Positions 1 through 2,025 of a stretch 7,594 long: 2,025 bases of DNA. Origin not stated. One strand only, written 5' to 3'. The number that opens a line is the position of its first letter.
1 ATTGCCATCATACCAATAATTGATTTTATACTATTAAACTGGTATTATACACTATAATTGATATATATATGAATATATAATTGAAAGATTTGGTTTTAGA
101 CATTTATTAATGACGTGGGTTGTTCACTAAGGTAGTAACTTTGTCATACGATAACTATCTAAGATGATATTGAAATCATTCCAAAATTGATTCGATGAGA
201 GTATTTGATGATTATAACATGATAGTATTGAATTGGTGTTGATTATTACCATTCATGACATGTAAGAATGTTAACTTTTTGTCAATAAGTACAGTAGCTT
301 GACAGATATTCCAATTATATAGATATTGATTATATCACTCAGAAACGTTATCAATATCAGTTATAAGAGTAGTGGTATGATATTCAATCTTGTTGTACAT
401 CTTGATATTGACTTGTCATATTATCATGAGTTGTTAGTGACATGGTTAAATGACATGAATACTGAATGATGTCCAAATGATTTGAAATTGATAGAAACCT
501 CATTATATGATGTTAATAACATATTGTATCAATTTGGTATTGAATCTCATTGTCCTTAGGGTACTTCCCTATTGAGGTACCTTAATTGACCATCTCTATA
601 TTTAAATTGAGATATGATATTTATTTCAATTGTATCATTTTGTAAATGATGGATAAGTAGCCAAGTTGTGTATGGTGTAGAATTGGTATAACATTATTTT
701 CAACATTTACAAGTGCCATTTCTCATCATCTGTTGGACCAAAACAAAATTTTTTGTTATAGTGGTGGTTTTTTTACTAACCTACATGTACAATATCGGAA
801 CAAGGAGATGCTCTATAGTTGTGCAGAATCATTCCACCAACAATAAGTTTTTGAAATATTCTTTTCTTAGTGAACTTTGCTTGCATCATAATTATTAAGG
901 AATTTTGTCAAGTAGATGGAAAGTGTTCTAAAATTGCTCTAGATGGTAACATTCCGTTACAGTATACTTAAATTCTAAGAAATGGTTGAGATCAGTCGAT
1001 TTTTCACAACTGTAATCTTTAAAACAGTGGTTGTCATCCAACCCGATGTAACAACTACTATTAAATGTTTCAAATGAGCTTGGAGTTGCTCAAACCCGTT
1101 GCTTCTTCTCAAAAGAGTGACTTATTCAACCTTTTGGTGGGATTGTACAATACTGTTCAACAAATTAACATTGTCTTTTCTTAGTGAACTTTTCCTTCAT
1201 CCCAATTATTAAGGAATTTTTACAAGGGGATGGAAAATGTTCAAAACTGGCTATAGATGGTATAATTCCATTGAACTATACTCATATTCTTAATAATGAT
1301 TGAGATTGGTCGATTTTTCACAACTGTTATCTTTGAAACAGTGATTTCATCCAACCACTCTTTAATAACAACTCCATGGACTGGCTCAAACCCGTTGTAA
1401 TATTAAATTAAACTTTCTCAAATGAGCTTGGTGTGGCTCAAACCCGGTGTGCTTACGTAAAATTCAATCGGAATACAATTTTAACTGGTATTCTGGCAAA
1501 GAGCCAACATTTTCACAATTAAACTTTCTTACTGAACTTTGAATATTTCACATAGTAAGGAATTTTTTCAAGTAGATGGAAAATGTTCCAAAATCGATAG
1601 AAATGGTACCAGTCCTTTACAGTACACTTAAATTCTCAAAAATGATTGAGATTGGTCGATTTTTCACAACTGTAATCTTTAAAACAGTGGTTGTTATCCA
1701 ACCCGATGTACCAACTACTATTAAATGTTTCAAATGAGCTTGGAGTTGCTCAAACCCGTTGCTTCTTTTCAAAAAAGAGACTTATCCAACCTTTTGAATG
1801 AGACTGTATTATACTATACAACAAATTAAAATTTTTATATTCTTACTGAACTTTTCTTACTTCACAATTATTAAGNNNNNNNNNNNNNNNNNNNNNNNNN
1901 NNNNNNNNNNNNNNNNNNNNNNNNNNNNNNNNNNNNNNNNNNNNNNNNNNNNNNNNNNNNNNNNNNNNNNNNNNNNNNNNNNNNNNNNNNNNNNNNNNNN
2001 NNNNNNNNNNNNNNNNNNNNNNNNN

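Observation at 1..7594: Diverged direct repeat of at least 868 bp flanks the gap with a period of about 6.73 kb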

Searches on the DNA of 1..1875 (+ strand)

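Call 22: search_dna_similar(query=window:1-1875:+, collection=plasmids, mode=distant, max_rows=5)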
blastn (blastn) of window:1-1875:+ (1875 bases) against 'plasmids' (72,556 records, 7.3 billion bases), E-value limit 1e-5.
No match.
